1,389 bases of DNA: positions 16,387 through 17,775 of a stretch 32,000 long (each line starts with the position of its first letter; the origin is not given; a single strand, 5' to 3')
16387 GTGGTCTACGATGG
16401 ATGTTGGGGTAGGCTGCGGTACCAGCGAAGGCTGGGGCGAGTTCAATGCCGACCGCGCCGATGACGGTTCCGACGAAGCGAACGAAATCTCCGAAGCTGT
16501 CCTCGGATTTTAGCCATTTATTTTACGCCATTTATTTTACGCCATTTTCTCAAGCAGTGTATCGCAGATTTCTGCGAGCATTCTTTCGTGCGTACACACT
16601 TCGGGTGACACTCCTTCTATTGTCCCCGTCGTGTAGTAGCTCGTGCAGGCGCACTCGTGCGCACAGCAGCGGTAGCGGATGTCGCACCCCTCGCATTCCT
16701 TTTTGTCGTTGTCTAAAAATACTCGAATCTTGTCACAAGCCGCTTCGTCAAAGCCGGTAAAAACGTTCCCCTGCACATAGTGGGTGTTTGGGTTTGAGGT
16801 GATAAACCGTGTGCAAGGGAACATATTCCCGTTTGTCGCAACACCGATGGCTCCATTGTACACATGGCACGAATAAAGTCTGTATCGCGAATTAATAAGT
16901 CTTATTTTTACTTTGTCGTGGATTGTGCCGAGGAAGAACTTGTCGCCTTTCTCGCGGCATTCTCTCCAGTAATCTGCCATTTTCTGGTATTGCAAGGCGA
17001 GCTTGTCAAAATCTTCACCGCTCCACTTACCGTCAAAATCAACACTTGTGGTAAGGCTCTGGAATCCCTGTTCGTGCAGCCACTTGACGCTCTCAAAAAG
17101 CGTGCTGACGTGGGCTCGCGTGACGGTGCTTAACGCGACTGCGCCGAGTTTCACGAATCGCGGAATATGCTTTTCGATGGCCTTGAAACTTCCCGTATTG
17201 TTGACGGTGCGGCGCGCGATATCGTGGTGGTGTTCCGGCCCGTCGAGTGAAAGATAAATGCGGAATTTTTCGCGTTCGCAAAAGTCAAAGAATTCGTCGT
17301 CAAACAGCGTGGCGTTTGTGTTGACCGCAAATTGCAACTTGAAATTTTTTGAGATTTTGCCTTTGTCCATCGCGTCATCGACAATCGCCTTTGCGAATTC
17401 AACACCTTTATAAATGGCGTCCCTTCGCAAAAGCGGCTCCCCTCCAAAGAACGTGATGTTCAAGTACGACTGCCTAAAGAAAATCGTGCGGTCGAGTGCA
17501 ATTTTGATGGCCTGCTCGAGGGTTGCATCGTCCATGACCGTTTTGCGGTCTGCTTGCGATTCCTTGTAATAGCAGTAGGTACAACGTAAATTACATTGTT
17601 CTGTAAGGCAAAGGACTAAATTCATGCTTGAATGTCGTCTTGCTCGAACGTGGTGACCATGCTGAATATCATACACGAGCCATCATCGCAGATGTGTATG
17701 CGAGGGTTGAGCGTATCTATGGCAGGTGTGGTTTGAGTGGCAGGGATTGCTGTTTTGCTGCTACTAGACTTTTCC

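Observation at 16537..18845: Radical SAM/SPASM maturase translationally coupled to two tandem Ser-rich lipoprotein paralogs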

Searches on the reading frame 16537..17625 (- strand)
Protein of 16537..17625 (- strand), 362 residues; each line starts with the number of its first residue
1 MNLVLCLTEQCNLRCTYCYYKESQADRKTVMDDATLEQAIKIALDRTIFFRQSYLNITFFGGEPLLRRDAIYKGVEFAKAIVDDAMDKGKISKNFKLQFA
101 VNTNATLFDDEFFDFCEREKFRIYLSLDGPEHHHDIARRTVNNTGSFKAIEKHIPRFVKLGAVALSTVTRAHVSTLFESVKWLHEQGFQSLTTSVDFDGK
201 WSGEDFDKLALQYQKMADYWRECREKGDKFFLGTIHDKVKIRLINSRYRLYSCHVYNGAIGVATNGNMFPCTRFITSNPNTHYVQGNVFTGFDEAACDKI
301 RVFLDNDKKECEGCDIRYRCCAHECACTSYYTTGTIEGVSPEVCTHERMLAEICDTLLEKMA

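Call 3: search_protein_families(library=ncbifam, proteins=[window:16537-17625:-], max_evalue=0.1)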
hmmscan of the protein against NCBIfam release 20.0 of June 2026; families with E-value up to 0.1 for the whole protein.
window:16537-17625:- (362 aa): 80 families (the best 25 are shown)
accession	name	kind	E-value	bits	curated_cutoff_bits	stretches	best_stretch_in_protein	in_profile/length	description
NF047865.1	rSAM_PapB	equivalog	8.7e-63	212.5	340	1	3-336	5-327/330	PapB family radical SAM/SPASM ranthipeptide maturase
TIGR04064.1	rSAM_nif11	equivalog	1.2e-39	136.3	518.7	1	2-354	79-429/459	nif11-like peptide radical SAM maturase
TIGR03906.1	quino_hemo_SAM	equivalog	1.4e-39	136.1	453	1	3-344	96-433/467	quinohemoprotein amine dehydrogenase maturation protein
TIGR03974.1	rSAM_six_Cys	equivalog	2.6e-35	122.2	425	1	3-351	99-442/451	thioether cross-link-forming SCIFF peptide maturase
NF040492.1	not_ScfB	exception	1.2e-31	110.1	855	1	4-336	98-426/450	ScfB-related radical SAM/SPASM orphan maturase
TIGR04068.1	rSAM_ocin_clost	equivalog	3.3e-31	108.7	500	1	2-155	85-230/462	Cys-rich peptide radical SAM maturase CcpM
TIGR04163.1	rSAM_cobopep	equivalog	5.9e-28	97.8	375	1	7-341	70-403/428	peptide-modifying radical SAM enzyme CbpB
TIGR04115.1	rSAM_Cxxx_rpt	equivalog_domain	9.5e-28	97.7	350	1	5-345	6-347/359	radical SAM peptide maturase, CXXX-repeat target family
NF041298.1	rSAM_mat_DynA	equivalog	6.2e-26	91.2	450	1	6-336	6-332/356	dynobactin maturation radical SAM/SPASM protein DynA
TIGR03942.1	sulfatase_rSAM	equivalog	8.3e-26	90.9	349.45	1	8-361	8-360/363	anaerobic sulfatase maturase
TIGR03978.1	rSAM_paired_1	equivalog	1.6e-24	86.5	370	1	4-349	86-442/466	His-Xaa-Ser system radical SAM maturase HxsB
NF035951.1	rSAM_RumMC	equivalog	1.9e-22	79.6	720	1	3-152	114-254/510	RumMC family radical SAM sactipeptide maturase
NF038170.1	lachnocin_rSAM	equivalog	6.1e-21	74.8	550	1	2-159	77-225/440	lachnocin radical SAM maturase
NF041707.1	rSAM_YhhB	equivalog_domain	1.7e-20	73.3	445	1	6-156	7-151/369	cyclophane-forming radical SAM/SPASM peptide maturase YhhB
TIGR04261.1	rSAM_GlyRichRpt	subfamily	1.8e-20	73.3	310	1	8-360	4-360/363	cyclophane-forming radical SAM/SPASM peptide maturase GrrM/OscB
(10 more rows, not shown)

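Call 4: search_protein_families(library=pfam, proteins=[window:16537-17625:-], max_evalue=0.1)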
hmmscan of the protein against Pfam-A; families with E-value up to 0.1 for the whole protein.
window:16537-17625:- (362 aa): 3 families
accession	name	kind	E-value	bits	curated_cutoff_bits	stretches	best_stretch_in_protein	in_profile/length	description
PF04055.27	Radical_SAM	-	2.5e-16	60.7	29.5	1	7-172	3-158/166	Radical SAM superfamily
PF13353.11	Fer4_12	-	1.3e-05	25.9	22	1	7-79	11-78/137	4Fe-4S single cluster domain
PF13186.11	SPASM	-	0.028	15.1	21.5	1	253-315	1-67/67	Iron-sulfur cluster-binding domain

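Call 7: find_homologous_proteins(query=window:16540-17625:-, max_evalue=1e-20)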
Query window:16540-17625:- (362 aa): 573 proteins with E <= 1e-20 among 8000 candidates; the best 120 are listed.
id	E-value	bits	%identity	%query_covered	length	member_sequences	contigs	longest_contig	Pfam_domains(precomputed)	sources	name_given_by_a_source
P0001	1.8e-244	828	99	98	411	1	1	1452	PF04055.28,PF13353.12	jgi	jgi:uncharacterized protein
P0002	1.6e-241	819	96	100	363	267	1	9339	PF04055.28,PF13353.12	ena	-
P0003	1.8e-237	805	94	100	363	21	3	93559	PF04055.28,PF13353.12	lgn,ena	-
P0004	2.7e-225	765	89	100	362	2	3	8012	PF04055.28,PF13353.12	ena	-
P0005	8.0e-225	764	88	100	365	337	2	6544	PF04055.28,PF13353.12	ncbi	-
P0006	8.7e-216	734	86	99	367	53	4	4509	PF04055.28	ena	-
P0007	6.2e-215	731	85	99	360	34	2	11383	PF04055.28,PF13353.12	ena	-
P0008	1.4e-211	720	83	100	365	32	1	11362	PF04055.28,PF13353.12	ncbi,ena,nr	ncbi:MAG: radical SAM protein [Fibrobacter sp.]|nr:radical SAM protein [Fibrobacter sp.]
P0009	5.4e-207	705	81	99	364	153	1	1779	PF04055.28,PF13353.12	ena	-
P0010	7.9e-203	691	80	99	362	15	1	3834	PF04055.28,PF13353.12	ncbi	-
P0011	6.8e-202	688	80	99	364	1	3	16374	PF04055.28,PF13353.12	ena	-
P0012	2.1e-200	683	79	99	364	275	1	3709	PF04055.28,PF13353.12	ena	-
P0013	9.1e-200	681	79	99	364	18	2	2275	PF04055.28,PF13353.12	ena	-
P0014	5.1e-192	656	82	91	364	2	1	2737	PF04055.28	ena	-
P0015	1.5e-189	648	89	78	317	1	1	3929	PF04055.28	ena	-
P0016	1.6e-182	624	70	100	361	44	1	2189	PF04055.28,PF13353.12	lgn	-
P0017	1.7e-182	624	72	99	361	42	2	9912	PF04055.28,PF13353.12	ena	-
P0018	4.7e-182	623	72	98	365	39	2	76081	PF04055.28,PF13353.12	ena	-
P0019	1.2e-180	618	69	100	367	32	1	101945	PF04055.28,PF13353.12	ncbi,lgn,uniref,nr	ncbi:radical SAM protein [Fibrobacter sp. UWR1]|uniref:radical SAM protein n=1 Tax=Fibrobacter sp. U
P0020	3.8e-180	617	70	100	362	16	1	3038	PF04055.28,PF13353.12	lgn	-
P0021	1.6e-179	615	72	99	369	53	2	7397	PF04055.28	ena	-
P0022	1.6e-179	615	69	99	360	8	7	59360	PF04055.28,PF13353.12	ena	-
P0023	3.9e-179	613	69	99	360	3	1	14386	PF04055.28,PF13353.12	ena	-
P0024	1.1e-178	612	70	100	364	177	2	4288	PF04055.28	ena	-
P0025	2.3e-178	611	69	99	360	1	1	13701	PF04055.28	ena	-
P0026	2.9e-178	610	70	98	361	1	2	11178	PF04055.28,PF13353.12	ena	-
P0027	1.7e-177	608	70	99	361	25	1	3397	PF04055.28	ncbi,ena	-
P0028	2.7e-177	607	69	99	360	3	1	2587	PF04055.28,PF13353.12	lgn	-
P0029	4.0e-176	603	71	99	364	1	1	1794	PF04055.28,PF13353.12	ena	-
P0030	4.6e-176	603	69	99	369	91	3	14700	PF04055.28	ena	-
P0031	5.5e-176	603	70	99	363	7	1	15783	PF04055.28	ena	-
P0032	1.4e-175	602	74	91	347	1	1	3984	PF04055.28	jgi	-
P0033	2.1e-175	601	68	100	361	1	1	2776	PF04055.28,PF13353.12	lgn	-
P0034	6.9e-175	599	67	100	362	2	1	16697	PF04055.28,PF13353.12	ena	-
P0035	8.3e-175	599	69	99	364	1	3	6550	PF04055.28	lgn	-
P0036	2.1e-173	594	69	100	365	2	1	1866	PF13186.12,PF04055.28,PF13353.12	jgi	-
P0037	7.7e-173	593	69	99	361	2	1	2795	PF04055.28,PF13353.12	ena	-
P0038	1.5e-172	592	68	100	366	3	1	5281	PF04055.28,PF13353.12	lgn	-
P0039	1.1e-171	589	68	100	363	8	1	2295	PF04055.28,PF13353.12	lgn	-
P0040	3.7e-150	518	81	74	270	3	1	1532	PF04055.28,PF13353.12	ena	-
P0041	3.1e-144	499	96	62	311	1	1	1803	PF04055.28,PF13353.12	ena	-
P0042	4.0e-141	488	59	100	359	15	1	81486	PF04055.28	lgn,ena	-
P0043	3.1e-139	482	59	98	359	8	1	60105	PF04055.28,PF13353.12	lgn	-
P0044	1.0e-136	474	57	98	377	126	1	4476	PF13186.12,PF04055.28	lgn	-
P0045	2.6e-136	472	57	99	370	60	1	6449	PF13186.12,PF04055.28,PF13353.12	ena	-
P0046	3.4e-135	469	55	99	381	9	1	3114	PF04055.28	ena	-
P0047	4.3e-135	468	55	99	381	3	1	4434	PF04055.28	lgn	-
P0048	1.2e-134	467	57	99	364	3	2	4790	PF04055.28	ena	-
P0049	1.2e-134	467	55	99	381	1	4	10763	PF13186.12,PF04055.28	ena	-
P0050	1.8e-134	466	57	98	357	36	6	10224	PF04055.28,PF13353.12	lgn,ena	-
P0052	4.8e-134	465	56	98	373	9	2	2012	PF04055.28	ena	-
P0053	9.6e-134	464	56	100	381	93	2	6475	PF04055.28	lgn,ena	-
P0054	1.2e-133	464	57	99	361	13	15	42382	PF13186.12,PF04055.28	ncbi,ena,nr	ncbi:MAG: radical SAM protein [Fibrobacter sp.]|nr:radical SAM protein [Fibrobacter sp.]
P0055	1.3e-133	464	56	100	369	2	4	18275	PF04055.28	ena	-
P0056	1.4e-133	463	56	98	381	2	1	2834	PF04055.28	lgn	-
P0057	1.7e-133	463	56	98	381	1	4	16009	PF04055.28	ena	-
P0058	2.1e-133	463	57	99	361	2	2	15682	PF13186.12,PF04055.28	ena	-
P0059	2.3e-133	463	56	98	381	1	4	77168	PF04055.28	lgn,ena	-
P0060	3.7e-133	462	56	98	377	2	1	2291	PF13186.12,PF04055.28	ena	-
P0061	1.3e-132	460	57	98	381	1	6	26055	PF13186.12,PF04055.28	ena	-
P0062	1.7e-132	460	50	99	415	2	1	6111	PF04055.28,PF13353.12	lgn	-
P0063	4.7e-132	458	55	99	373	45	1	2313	PF04055.28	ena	-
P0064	4.8e-132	458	57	98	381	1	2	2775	PF13186.12,PF04055.28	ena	-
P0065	5.3e-132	458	54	98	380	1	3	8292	PF13186.12,PF04055.28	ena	-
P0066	8.0e-132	458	56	98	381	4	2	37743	PF04055.28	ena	-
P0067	9.8e-132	457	56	98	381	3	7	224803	PF13186.12,PF04055.28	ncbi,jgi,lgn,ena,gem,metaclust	metaclust:\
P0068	1.1e-131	457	55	99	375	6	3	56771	PF04055.28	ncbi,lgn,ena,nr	ncbi:MAG: radical SAM protein [Fibrobacter sp.]|nr:radical SAM protein [Fibrobacter sp.]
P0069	1.3e-131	457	55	98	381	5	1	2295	PF04055.28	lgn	-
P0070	2.2e-131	456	56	98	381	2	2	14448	PF04055.28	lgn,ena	-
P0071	2.5e-131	456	54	98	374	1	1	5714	PF04055.28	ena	-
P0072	2.9e-131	456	54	98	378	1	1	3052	PF13186.12,PF04055.28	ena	-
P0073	3.0e-131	456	56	98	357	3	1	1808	PF04055.28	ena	-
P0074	3.5e-131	456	55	98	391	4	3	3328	PF13186.12,PF04055.28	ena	-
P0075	3.5e-131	456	54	99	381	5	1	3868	PF04055.28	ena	-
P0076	3.8e-131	455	54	100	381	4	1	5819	PF04055.28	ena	-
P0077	5.2e-131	455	54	100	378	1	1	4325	PF13186.12,PF04055.28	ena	-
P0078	5.7e-131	455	55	99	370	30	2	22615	PF13186.12,PF04055.28,PF13353.12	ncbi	-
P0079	5.8e-131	455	55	99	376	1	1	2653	PF04055.28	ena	-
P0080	6.2e-131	455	56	98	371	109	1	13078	PF13186.12,PF04055.28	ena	-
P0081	6.4e-131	455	55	99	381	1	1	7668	PF04055.28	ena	-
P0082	7.3e-131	455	55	98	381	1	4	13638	PF04055.28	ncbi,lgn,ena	-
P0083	8.2e-131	454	56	98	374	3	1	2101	PF04055.28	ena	-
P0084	1.0e-130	454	53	100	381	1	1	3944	PF04055.28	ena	-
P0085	1.1e-130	454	56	98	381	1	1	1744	PF13186.12,PF04055.28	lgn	-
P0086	1.2e-130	454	55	98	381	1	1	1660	PF04055.28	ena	-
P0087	1.3e-130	454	55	97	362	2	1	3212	PF13186.12,PF04055.28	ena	-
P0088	1.5e-130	454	56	98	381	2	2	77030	PF04055.28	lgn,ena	-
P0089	1.9e-130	453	55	100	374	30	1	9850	PF13186.12,PF04055.28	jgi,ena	-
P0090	3.0e-130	453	56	98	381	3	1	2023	PF04055.28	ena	-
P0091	3.0e-130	453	54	100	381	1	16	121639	PF04055.28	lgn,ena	-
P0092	3.1e-130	452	54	98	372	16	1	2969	PF13186.12,PF04055.28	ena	-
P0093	3.4e-130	452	55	99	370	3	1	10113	PF13186.12,PF04055.28,PF13353.12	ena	-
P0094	3.6e-130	452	55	98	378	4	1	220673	PF13186.12,PF04055.28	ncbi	ncbi:radical SAM protein [Fibrobacter sp.]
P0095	4.3e-130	452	53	100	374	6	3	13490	PF04055.28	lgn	-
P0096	4.6e-130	452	55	100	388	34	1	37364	PF13186.12,PF04055.28,PF13353.12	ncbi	-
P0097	5.5e-130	452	54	98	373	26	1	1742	PF13186.12,PF04055.28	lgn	-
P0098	5.7e-130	452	56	99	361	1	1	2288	PF13186.12,PF04055.28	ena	-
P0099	6.0e-130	452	54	100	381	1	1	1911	PF04055.28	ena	-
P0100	7.1e-130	451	54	99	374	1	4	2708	PF13186.12,PF04055.28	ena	-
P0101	7.2e-130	451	55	99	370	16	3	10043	PF13186.12,PF04055.28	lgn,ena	-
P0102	8.1e-130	451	56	98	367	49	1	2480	PF13186.12,PF04055.28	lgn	-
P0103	1.0e-129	451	54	98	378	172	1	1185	PF04055.28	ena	-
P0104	1.7e-129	450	55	99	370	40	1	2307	PF13186.12,PF04055.28,PF13353.12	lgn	-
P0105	2.2e-129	450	56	98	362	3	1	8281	PF04055.28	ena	-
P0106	2.3e-129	450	54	99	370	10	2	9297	PF04055.28,PF13353.12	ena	-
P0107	2.9e-129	449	55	98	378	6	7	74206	PF13186.12,PF04055.28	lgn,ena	-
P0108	3.1e-129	449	54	99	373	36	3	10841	PF04055.28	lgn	-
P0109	5.0e-129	449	54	98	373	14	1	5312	PF04055.28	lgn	-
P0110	5.0e-129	449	55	100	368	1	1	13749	PF13186.12,PF04055.28,PF13353.12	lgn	-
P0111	7.0e-129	448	55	98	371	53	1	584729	PF13186.12,PF04055.28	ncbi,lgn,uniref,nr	ncbi:radical SAM/SPASM domain-containing protein [Fibrobacter sp. UWH4]|uniref:radical SAM/SPASM dom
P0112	7.1e-129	448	55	98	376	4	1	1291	PF04055.28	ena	-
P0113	8.4e-129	448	55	98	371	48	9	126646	PF13186.12,PF04055.28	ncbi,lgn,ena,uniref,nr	ncbi:radical SAM protein [uncultured Fibrobacter sp.]|uniref:radical SAM/SPASM domain-containing pro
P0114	1.0e-128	448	55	99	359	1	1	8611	PF04055.28,PF13353.12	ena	-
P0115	1.8e-128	447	54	100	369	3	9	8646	PF04055.28,PF13353.12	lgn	-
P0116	1.8e-128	447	54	98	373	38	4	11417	PF13186.12,PF04055.28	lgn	-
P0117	2.0e-128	447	54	99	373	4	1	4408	PF04055.28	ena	-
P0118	2.6e-128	446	54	99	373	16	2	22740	PF13186.12,PF04055.28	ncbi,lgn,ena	-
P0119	3.5e-128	446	53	100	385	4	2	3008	PF13186.12,PF04055.28,PF13353.12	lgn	-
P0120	4.4e-128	445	54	99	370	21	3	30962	PF13186.12,PF04055.28,PF13353.12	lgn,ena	-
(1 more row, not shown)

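Call 9: find_related_loci(query=A1, collection=genome_contigs, flank=5000)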
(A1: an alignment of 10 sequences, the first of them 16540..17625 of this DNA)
Query A1 (362 aa) in genome_contigs; peptide patterns used: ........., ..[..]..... (x = any residue, [..] = any of these).
600 stretches matched a pattern (row limit reached: there are more); 559 encode a relative of the query (tblastn E <= 1e-3); the best 80 are kept; 80 distinct loci.
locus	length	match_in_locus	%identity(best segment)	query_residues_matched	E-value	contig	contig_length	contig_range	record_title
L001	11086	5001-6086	94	1-362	0e+0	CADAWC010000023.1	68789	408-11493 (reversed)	MAG: Fibrobacter succinogenes isolate RUG13674 genome assembly, contig: RUG13674_asm_23, whole genome shotgun sequence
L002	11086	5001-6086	92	1-362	0e+0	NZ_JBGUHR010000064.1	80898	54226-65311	MAG: Fibrobacter sp. isolate ruminal_MAG_346 ruminal_MAG_346_contig_0064, whole genome shotgun sequence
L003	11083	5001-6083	88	1-361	0e+0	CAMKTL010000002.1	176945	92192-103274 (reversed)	MAG: uncultured Fibrobacter sp. isolate SRR12081295_bin.74_metaWRAP_v1.3_MAG genome assembly, contig: ERZ12289769.48, wh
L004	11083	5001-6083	87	1-361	0e+0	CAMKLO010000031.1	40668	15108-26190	MAG: uncultured Fibrobacter sp. isolate SRR12081298_bin.88_metaWRAP_v1.3_MAG genome assembly, contig: ERZ12289774.1030,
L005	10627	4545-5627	86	1-361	0e+0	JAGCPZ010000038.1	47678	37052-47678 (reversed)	MAG: Fibrobacter sp. isolate RGIG10017 Yak_Reticulum-5__c388847, whole genome shotgun sequence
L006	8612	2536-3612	86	1-359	0e+0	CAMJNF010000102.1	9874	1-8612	MAG: uncultured Fibrobacter sp. isolate SRR12081293_bin.41_metaWRAP_v1.3_MAG genome assembly, contig: ERZ12289773.11423,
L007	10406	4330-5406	86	1-359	0e+0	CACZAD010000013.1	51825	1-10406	MAG: Fibrobacter succinogenes isolate RUG12439 genome assembly, contig: RUG12439_asm_13, whole genome shotgun sequence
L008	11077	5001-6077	86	1-359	0e+0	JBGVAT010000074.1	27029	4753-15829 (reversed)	MAG: Fibrobacter sp. isolate ruminal_MAG_424 ruminal_MAG_424_contig_0074, whole genome shotgun sequence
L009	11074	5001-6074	85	1-358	0e+0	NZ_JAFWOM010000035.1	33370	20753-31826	MAG: Fibrobacter sp. isolate RGIG5926 Sheep_Omasum-1__c194981, whole genome shotgun sequence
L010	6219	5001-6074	83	1-358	0e+0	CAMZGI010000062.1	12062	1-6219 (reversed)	MAG TPA_asm: uncultured Fibrobacter sp. isolate SRR10912533_bin.48_metaWRAP_v1.3_MAG genome assembly, contig: ERZ1421001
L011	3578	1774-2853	81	1-360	0e+0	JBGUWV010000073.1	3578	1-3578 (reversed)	MAG: Fibrobacter sp. isolate ruminal_MAG_69 ruminal_MAG_69_contig_0073, whole genome shotgun sequence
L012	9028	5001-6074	81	1-358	0e+0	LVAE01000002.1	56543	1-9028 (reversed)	MAG: Fibrobacterales bacterium Fibro_02 Fibro_02_contig_2001, whole genome shotgun sequence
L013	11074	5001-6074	81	1-358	0e+0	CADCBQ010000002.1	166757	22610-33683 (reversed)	MAG: Fibrobacter succinogenes isolate RUG14497 genome assembly, contig: RUG14497_asm_2, whole genome shotgun sequence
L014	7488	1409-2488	80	1-360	0e+0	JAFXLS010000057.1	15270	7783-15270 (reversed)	MAG: Fibrobacter sp. isolate RGIG6529 Sheep_Reticulum-2__c266206, whole genome shotgun sequence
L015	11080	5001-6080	80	1-360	0e+0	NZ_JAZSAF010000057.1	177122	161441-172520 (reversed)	MAG: Fibrobacter sp. isolate T1900044939_TS20190405.MAGScoT_cleanbin_000007 SGB_3456_k141_1141481, whole genome shotgun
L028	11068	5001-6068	59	1-361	4e-148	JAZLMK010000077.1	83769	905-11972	MAG: Fibrobacter sp. isolate T1900044955_TA20190009.MAGScoT_cleanbin_000018 SGB_3810_k141_1370516, whole genome shotgun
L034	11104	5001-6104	56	1-355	7e-139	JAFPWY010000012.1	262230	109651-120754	MAG: Fibrobacter sp. isolate RGIG1550 Goat_Abomasum-5__c453843, whole genome shotgun sequence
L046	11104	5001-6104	54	1-355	6e-135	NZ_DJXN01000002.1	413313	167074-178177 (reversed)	MAG: Fibrobacter sp. UBA7003 UBA7003_contig_3688, whole genome shotgun sequence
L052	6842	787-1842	53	1-361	9e-132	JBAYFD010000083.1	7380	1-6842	MAG: Fibrobacteraceae bacterium isolate SO_2016_CLC_T2_93 scaffold16629_PH3_Jul20_2016, whole genome shotgun sequence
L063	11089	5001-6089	48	1-361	6e-117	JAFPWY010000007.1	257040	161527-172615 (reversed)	MAG: Fibrobacter sp. isolate RGIG1550 Goat_Abomasum-5__c241645, whole genome shotgun sequence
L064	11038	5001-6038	48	1-355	1e-116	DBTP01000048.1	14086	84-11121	MAG TPA_asm: Fibrobacter sp. UBA1313 UBA1313_contig_58908, whole genome shotgun sequence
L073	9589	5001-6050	38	1-361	4e-81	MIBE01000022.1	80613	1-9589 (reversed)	MAG: Spirochaetes bacterium GWF1_51_8 gwf1_scaffold_156, whole genome shotgun sequence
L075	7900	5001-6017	34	1-350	1e-62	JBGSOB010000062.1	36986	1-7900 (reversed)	MAG: Treponematales bacterium isolate JTS-AC27 k141_208263, whole genome shotgun sequence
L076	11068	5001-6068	33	1-353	3e-61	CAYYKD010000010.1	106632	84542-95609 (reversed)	MAG TPA_asm: uncultured Spirochaetales bacterium isolate binchicken_co113_85 genome assembly, contig: NODE_186_length_10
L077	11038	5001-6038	46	1-355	2e-110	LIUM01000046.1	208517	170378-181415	MAG: Fibrobacteria bacterium AD312 contig_77890, whole genome shotgun sequence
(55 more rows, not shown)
